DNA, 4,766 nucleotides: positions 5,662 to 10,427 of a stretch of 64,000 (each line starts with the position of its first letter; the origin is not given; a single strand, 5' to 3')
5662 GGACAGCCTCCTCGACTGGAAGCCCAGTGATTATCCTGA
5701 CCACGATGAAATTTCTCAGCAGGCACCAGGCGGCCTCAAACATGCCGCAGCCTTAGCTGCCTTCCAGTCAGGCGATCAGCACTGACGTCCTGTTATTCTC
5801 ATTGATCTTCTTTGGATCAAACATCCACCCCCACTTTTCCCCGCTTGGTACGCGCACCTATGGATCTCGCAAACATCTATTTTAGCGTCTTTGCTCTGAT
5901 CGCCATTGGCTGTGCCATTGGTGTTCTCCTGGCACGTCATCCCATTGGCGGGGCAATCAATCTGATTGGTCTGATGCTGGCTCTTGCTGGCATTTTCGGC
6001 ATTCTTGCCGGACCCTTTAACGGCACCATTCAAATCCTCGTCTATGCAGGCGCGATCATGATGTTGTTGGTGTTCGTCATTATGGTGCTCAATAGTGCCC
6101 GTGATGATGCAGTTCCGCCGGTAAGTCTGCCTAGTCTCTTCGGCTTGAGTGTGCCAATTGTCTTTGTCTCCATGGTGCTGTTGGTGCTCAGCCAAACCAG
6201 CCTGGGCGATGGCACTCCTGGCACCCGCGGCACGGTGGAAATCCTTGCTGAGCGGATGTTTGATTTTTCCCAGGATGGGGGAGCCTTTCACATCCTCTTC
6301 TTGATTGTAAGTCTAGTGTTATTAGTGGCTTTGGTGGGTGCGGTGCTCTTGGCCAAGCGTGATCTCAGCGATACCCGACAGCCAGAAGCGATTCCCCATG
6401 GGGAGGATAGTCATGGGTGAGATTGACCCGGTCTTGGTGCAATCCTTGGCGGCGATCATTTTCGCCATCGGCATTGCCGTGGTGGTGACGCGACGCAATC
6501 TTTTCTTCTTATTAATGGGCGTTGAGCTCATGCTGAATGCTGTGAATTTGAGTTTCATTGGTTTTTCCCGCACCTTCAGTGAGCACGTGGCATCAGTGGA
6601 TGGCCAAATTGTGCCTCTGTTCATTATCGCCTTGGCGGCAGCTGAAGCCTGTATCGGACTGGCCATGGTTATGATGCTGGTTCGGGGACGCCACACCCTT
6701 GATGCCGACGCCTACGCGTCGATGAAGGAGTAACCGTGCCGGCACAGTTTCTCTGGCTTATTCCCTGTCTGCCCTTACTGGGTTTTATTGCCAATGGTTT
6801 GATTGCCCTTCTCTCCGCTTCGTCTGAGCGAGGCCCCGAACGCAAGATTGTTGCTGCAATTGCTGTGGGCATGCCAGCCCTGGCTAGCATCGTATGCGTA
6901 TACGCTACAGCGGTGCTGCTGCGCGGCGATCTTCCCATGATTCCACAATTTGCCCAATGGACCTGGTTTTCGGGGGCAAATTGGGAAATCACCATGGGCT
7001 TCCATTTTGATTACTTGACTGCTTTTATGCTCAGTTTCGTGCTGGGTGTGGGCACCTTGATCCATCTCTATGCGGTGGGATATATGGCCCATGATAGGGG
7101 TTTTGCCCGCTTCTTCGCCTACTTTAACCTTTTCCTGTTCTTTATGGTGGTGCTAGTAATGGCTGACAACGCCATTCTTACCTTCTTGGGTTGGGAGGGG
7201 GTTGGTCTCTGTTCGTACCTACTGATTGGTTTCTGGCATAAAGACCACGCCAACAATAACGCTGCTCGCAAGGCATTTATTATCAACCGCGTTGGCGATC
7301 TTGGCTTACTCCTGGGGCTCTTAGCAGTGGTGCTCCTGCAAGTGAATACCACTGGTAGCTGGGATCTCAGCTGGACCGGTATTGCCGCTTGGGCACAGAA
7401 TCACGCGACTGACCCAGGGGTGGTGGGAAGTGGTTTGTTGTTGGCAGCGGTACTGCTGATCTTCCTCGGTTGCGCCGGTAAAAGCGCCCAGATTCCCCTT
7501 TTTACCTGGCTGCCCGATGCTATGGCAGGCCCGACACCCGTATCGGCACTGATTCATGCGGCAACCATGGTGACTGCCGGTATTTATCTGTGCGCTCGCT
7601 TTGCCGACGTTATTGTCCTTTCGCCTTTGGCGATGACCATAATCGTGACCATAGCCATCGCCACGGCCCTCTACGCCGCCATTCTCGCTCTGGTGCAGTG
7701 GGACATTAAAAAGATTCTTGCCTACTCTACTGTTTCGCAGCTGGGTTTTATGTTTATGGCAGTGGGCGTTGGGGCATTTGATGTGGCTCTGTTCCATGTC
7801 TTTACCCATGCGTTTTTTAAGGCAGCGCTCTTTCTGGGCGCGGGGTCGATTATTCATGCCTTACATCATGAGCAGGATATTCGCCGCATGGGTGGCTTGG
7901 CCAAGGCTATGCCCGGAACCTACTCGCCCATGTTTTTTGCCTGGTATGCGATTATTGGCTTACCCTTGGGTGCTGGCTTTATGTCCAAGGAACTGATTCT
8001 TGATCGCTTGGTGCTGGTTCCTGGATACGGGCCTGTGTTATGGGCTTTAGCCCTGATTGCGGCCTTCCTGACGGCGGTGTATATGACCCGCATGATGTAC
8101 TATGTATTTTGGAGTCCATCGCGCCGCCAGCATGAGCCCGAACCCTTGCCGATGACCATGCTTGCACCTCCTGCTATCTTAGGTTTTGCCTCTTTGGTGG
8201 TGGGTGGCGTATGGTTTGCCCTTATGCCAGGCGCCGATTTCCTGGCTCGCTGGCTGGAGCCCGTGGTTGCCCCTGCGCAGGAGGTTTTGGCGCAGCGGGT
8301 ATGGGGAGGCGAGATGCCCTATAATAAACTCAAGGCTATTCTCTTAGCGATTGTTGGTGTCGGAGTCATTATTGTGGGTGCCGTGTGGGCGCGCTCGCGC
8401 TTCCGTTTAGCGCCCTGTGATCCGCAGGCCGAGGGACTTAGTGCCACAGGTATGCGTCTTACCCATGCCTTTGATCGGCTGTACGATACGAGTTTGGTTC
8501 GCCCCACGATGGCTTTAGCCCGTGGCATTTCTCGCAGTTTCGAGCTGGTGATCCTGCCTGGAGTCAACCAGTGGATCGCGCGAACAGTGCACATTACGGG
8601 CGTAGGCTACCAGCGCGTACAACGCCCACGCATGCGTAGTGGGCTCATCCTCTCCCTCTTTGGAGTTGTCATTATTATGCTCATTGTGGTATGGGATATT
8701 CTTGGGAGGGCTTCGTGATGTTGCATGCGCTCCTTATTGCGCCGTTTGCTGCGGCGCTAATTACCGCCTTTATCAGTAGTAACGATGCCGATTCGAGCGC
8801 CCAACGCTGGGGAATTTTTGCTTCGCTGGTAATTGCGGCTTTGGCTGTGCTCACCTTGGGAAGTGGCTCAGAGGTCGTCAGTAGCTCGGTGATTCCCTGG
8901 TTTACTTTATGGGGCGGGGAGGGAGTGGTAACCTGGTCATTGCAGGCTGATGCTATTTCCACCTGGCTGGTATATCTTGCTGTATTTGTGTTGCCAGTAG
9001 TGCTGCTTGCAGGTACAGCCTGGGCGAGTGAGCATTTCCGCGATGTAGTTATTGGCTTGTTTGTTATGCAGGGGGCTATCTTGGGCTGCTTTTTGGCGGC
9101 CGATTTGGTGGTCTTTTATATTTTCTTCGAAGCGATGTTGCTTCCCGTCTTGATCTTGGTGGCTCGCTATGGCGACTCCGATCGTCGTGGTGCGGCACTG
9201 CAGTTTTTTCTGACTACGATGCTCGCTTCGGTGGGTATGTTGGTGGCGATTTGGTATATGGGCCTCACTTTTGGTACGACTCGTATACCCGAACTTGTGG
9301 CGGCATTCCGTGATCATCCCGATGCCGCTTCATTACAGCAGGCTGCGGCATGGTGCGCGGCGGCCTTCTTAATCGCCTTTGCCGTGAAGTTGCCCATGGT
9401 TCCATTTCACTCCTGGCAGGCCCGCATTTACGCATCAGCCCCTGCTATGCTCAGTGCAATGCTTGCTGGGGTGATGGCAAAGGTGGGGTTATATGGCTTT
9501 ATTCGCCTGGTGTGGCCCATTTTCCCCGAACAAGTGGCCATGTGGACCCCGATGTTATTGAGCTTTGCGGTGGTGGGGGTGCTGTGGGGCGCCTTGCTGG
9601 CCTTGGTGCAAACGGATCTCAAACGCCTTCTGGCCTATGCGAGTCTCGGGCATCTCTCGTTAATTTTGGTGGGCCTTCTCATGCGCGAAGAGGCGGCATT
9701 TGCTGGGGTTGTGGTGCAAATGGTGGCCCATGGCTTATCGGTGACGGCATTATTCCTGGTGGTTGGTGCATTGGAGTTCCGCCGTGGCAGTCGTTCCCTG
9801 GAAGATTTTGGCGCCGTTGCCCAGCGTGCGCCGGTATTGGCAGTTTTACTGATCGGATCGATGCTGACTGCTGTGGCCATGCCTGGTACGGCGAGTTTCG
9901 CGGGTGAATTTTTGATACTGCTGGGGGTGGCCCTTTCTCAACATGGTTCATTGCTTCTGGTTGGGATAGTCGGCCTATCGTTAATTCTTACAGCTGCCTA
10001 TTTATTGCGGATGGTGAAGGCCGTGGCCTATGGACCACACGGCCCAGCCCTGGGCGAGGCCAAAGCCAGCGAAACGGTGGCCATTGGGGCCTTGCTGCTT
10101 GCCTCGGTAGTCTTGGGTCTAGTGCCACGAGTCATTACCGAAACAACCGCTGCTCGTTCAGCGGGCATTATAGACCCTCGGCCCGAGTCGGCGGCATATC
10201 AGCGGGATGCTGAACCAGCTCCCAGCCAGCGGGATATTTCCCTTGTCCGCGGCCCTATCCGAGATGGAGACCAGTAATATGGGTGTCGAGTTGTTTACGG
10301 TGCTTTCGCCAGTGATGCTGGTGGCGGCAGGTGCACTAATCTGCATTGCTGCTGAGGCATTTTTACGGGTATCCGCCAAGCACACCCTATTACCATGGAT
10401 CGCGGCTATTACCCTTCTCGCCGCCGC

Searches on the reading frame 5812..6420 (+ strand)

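Call 99: search_protein_families(library=pfam, proteins=[window:5812-6420:+], max_evalue=0.00001)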
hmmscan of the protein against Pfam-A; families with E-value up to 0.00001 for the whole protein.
window:5812-6420:+ (202 aa): 1 family
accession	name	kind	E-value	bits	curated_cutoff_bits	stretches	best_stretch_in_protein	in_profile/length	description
PF00499.25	Oxidored_q3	-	6.8e-25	88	33.2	1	34-180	1-146/146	NADH-ubiquinone/plastoquinone oxidoreductase chain 6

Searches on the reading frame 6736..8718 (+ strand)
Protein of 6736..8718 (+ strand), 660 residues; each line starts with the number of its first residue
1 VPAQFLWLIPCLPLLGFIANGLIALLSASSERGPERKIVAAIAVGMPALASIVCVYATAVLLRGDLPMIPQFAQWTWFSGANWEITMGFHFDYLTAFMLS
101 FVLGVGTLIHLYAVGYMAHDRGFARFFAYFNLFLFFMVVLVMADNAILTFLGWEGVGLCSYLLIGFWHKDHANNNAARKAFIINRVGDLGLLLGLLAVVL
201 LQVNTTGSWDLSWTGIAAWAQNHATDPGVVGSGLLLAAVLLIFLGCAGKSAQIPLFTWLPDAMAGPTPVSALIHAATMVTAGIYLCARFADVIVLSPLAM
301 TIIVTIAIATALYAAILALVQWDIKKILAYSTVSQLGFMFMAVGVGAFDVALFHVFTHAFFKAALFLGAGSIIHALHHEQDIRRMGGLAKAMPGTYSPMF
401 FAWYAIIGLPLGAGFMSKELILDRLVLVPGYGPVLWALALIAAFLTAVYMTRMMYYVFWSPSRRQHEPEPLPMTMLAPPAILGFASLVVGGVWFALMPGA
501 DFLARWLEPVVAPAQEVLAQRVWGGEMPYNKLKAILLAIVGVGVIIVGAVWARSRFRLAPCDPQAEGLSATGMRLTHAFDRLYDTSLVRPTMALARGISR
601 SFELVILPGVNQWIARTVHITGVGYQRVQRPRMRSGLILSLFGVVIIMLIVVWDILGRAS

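Call 99: search_protein_families(library=pfam, proteins=[window:6736-8718:+], max_evalue=0.00001)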
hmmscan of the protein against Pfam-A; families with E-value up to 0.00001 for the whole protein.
window:6736-8718:+ (660 aa): 2 families
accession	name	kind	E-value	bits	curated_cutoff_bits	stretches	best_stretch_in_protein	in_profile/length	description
PF00361.26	Proton_antipo_M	-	3.5e-76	256.6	21.5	1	143-446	1-294/294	NADH:quinone oxidoreductase/Mrp antiporter, TM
PF00662.26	Proton_antipo_N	-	1.3e-18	67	24.5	1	77-127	1-51/51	NADH-Ubiquinone oxidoreductase (complex I), chain 5 N-terminus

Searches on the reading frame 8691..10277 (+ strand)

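Call 99: search_protein_families(library=pfam, proteins=[window:8691-10277:+], max_evalue=0.00001)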
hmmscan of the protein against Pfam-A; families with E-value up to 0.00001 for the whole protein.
window:8691-10277:+ (528 aa): 1 family
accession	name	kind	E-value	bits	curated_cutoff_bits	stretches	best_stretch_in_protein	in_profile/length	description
PF00361.26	Proton_antipo_M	-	5.6e-61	206.7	21.5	1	136-428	1-290/294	NADH:quinone oxidoreductase/Mrp antiporter, TM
